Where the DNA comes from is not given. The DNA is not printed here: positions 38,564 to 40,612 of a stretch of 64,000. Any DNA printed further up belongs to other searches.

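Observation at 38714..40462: Orphan, short tape-measure-like gene inside an island that lacks every other tail/capsid gene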

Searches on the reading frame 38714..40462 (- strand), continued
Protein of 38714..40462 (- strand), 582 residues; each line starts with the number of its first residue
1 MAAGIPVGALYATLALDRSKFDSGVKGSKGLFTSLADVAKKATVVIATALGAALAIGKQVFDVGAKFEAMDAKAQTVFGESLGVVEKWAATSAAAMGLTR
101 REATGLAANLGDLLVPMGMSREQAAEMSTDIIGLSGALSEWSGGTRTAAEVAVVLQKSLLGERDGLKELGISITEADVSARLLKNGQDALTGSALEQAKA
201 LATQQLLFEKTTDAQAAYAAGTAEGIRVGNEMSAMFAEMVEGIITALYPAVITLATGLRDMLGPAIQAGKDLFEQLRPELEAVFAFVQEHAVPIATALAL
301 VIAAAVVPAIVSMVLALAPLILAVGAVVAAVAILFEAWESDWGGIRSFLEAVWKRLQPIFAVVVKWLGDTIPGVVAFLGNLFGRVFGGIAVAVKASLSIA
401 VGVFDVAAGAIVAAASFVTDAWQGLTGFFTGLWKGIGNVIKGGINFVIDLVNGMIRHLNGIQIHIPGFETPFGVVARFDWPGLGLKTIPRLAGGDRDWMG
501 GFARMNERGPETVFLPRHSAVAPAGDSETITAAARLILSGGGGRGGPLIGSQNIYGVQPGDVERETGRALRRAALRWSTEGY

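Call 61: list_cluster_members(proteins=[P0001, P0106, P0150, P0153, P0149])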
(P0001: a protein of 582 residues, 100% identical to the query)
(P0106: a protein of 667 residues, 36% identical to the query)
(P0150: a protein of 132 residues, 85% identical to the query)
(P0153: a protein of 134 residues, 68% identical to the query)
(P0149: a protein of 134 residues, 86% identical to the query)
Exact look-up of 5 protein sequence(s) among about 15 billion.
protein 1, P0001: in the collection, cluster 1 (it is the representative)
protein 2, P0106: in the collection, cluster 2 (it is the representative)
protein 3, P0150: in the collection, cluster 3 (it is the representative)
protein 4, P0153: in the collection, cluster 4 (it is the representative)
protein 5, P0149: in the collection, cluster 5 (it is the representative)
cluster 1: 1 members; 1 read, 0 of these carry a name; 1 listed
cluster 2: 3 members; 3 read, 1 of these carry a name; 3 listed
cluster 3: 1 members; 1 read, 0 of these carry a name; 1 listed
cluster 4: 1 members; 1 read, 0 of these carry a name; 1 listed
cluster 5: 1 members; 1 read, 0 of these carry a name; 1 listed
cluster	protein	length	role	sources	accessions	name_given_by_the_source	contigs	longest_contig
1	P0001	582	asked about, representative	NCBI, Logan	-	-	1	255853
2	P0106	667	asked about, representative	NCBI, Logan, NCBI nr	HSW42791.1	MAG TPA: hypothetical protein VLM76_09805 [Patescibacteria group bacterium] | hypothetical protein [Patescibacteria group bacterium]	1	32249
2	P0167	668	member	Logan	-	-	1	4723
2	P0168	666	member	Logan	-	-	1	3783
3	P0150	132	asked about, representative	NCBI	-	-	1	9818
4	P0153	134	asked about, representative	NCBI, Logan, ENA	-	-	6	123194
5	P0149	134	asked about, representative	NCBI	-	-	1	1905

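Call 67: search_solved_structures(query=A1, max_evalue=1)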
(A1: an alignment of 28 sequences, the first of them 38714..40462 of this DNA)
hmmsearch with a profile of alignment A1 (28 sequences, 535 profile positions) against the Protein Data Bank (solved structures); distinct sequences matched with E-value up to 1: 76 (the best 60 are shown).
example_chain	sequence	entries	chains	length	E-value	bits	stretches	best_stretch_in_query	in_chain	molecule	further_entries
9j1k_J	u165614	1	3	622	1.8e-23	86.6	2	301-523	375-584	FtbJ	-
23wn_A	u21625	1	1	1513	3.1e-18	69.3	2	246-419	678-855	DP622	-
23wo_A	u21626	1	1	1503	3.9e-17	65.7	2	245-419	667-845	DP221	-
6v8i_CF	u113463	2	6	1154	8.8e-16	61.2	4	275-421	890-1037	Tape Measure Protein, gp57 | Tape measure protein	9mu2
23wm_A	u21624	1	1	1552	1.8e-15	60.2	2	245-417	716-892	PP507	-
9m8o_M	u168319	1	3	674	9.7e-11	44.5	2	246-428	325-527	Gp14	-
4uos_A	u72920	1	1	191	1.7e-09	40.4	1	250-420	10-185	DESIGNED HELICAL BUNDLE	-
4tql_A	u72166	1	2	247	3.5e-07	32.8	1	224-422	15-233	Three helix bundle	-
5cwb_A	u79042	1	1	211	4.4e-06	29.2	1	271-430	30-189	Designed helical repeat protein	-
5cwo_A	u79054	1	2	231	1.1e-05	27.9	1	226-409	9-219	Designed helical repeat protein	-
8ugc_A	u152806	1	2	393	2e-05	27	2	256-412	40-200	FD15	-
7f52_A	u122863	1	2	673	2.3e-05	26.8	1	294-463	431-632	Non-structural protein 2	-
8cwy_A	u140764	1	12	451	3.7e-05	26.1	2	271-430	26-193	T32-15-1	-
8cws_A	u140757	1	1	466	9.7e-05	24.7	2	271-430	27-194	F4132-2 Chain A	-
7mwr_B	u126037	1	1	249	0.00027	23.3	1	271-410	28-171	LHD101B4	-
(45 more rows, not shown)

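Call 71: search_dna_similar(query=window:38714-40462:-, collection=phages, mode=protein, max_rows=20)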
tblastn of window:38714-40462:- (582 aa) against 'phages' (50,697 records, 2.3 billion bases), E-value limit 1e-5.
Records with a match: 231; places in all: 231; records where one place covers at least 80% of the query: 0.
Best place of each record, by identity: <60% 231.
By first word of the organism name: Microbacterium 157; Arthrobacter 47; Curtobacterium 10; Gordonia 6; Rhodococcus 2; Listeria 2; Pseudomonas 1; Corynebacterium 1; Exiguobacterium 1; Streptococcus 1; and 3 more.
By host as written in the record: Microbacterium foliorum NRRL B-24224 97; Microbacterium foliorum NRRL B-24224 SEA 42; Arthrobacter sp. ATCC 21022 39; Curtobacterium flaccumfaciens NRRL B-59340 6; Arthrobacter sulfureus NRRL B-14730 SEA 5; Curtobacterium flaccumfaciens NRRL B-729 SEA 4; Microbacterium sp. ISAT203 4; Gordonia terrae 3612 4; and 20 more.
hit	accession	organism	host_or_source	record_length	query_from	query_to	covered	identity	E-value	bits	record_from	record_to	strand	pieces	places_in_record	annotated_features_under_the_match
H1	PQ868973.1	Curtobacterium phage Kalimba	Curtobacterium flaccumfaciens NRRL ...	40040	58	275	37%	30.3%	1e-6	58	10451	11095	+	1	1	16: tape measure protein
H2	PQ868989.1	Curtobacterium phage Donkey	Curtobacterium flaccumfaciens NRRL ...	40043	58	275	37%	30.3%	1e-6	58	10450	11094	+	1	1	16: tape measure protein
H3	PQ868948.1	Curtobacterium phage Cappuccino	Curtobacterium flaccumfaciens NRRL ...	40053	58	275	37%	30.3%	1e-6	58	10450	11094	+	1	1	16: tape measure protein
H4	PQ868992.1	Curtobacterium phage Gambol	Curtobacterium flaccumfaciens NRRL ...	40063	58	275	37%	30.3%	1e-6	58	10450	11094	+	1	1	16: tape measure protein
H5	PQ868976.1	Curtobacterium phage Sooty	Curtobacterium flaccumfaciens NRRL ...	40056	58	275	37%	30.3%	1e-6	58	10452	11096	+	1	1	16: tape measure protein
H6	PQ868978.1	Curtobacterium phage Mysterium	Curtobacterium flaccumfaciens NRRL ...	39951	58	274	37%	29.5%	2e-6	57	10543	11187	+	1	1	16: tape measure protein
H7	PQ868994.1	Curtobacterium phage Halsey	Curtobacterium flaccumfaciens NRRL ...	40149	58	274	37%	29.5%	2e-6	57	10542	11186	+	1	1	16: tape measure protein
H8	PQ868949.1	Curtobacterium phage Ashes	Curtobacterium flaccumfaciens NRRL ...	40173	58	274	37%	29.5%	2e-6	57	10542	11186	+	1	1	16: tape measure protein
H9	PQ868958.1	Curtobacterium phage SpecialK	Curtobacterium flaccumfaciens NRRL ...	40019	58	274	37%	29.5%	2e-6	57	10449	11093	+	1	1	16: tape measure protein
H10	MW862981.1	Microbacterium phage Honk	Microbacterium foliorum NRRL B-24224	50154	76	283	36%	30.8%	7e-12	75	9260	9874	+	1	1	14: tape measure protein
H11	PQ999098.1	Curtobacterium phage Moss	Curtobacterium flaccumfaciens NRRL ...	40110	58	274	37%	29.0%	6e-6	56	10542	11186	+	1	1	16: tape measure protein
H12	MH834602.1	Microbacterium phage Brahms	Microbacterium foliorum NRRL B-24224 SEA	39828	338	526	32%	33.3%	1e-6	58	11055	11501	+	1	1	15: tape measure protein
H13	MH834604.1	Microbacterium phage Coltrane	Microbacterium foliorum NRRL B-24224 SEA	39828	338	526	32%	33.3%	1e-6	58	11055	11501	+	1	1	15: tape measure protein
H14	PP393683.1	Microbacterium phage phiMiGM15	Microbacterium enclense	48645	67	284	37%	28.8%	3e-9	66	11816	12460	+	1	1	tail length tape measure protein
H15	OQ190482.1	Microbacterium phage UtzChips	Microbacterium sp. ISAT203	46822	75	284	36%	29.9%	6e-7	59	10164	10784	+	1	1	14: tape measure protein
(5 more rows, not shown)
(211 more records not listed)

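Call 72: predict_structure(alignment_id=A1)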
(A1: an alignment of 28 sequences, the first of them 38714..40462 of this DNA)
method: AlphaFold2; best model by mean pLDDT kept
length: 582 residues; sequences in the alignment: 28
mean_pLDDT: 59.3   pTM: 0.45
mean pLDDT of the five models: 59.3, 58.7, 56.9, 56.1, 56.1
residues with pLDDT >= 90: 129; 70-90: 74; 50-70: 72; < 50: 307
segments of 3 or more residues with pLDDT < 50: 1-52, 282-353, 355-447, 449-454, 460-464, 479-526, 540-557, 577-582
pLDDT, mean of each block of 10 residues (from residue 1): 28 34 36 35 40 69 91 96 96 94 96 93 95 92 90 93 90 92 94 90 91 84 84 87 82 76 62 57 41 35 36 40 42 41 41 44 42 41 37 32 30 38 37 37 44 50 51 55 43 36 37 39 51 54 40 46 61 51 34
secondary structure, 60 per line:
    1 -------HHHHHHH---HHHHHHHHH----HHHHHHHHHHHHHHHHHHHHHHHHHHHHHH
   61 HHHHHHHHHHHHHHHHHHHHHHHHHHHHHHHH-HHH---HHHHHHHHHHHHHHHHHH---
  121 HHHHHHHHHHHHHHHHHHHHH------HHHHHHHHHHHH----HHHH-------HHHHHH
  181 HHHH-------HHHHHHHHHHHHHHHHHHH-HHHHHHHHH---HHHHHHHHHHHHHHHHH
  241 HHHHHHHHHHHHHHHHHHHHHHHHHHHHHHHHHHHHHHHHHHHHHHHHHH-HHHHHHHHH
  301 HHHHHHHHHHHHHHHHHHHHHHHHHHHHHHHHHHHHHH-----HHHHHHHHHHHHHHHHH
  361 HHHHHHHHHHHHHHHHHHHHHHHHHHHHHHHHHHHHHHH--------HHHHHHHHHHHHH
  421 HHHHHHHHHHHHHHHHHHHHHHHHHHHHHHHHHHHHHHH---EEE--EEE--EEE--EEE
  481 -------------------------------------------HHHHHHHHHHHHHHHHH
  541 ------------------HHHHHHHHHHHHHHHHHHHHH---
elements in order: H8-14 H18-26 H31-92 H100-117 H121-141 H148-159 H164-167 H175-184 H192-210 H212-220 H224-290 H292-338 H344-399 H408-459 E463-465 E468-470 E473-475 E478-480 H524-540 H559-579

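Call 74: fold_search(model_id=the predicted structure, library=pdb)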
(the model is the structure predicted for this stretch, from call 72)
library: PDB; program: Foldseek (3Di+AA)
matches with E <= 10: 164; with E <= 0.001: 0
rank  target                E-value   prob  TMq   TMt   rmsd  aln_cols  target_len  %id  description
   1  7udn_B                9.9e-02  0.25  0.10  0.17  26.6       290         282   15  Crystal structure of designed helical repeat protein RPB_PLP1_R6 in alternative conformation 2 (released 2023-03-22)
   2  7udn_A                3.3e-01  0.11  0.07  0.13  24.6       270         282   14  Crystal structure of designed helical repeat protein RPB_PLP1_R6 in alternative conformation 2 (released 2023-03-22)
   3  7udm_A                4.2e-01  0.11  0.08  0.14  25.5       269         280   13  Crystal structure of designed helical repeat protein RPB_PLP1_R6 in alternative conformation 1 (with peptide) (released 2023-03-22)
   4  7upp_B                5.8e-01  0.15  0.11  0.18  23.8       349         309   15  Crystal structure of designed heterotrimeric assembly DHT03_2arm_A21/B21/C long (released 2022-12-14)
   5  9jih_B                6.4e-01  0.08  0.08  0.14  37.3       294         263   13  Crystal structure of BAR domain of ACAP4 (released 2026-01-14)
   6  2elb                  8.1e-01  0.12  0.10  0.15  35.0       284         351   12  Crystal Structure of the BAR-PH domain of human APPL1 (released 2007-05-29)
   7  4rp8_C                8.9e-01  0.10  0.12  0.14  23.2       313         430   10  Bacterial vitamin C transporter UlaA/SgaT in P21 form (released 2015-03-04)
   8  8otz_DU               9.4e-01  0.07  0.08  0.13  37.3       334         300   11  48-nm repeat of the native axonemal doublet microtubule from bovine sperm (released 2023-11-22)
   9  2v0o_B                1.0e+00  0.10  0.08  0.17  31.0       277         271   14  FCHO2 F-BAR domain (released 2007-06-26)
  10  5cwg                  1.1e+00  0.41  0.16  0.38  19.6       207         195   15  Crystal structure of de novo designed helical repeat protein DHR10 (released 2015-12-16)
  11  2ch7_B                1.1e+00  0.08  0.09  0.16  45.2       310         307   16  Crystal structure of the cytoplasmic domain of a bacterial chemoreceptor from Thermotoga maritima (released 2006-04-18)
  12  5jdo_A                1.2e+00  0.06  0.08  0.15  28.2       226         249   15  T. congolense haptoglobin-haemoglobin receptor in complex with haemoglobin (released 2016-04-27)
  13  4rp8_A                1.4e+00  0.08  0.11  0.14  24.5       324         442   10  Bacterial vitamin C transporter UlaA/SgaT in P21 form (released 2015-03-04)
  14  8iyj_B1               1.4e+00  0.07  0.09  0.14  56.0       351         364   12  Cryo-EM structure of the 48-nm repeat doublet microtubule from mouse sperm (released 2023-07-05)
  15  4e40                  1.4e+00  0.08  0.09  0.18  28.2       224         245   17  The haptoglobin-hemoglobin receptor of Trypanosoma congolense (released 2013-01-16)
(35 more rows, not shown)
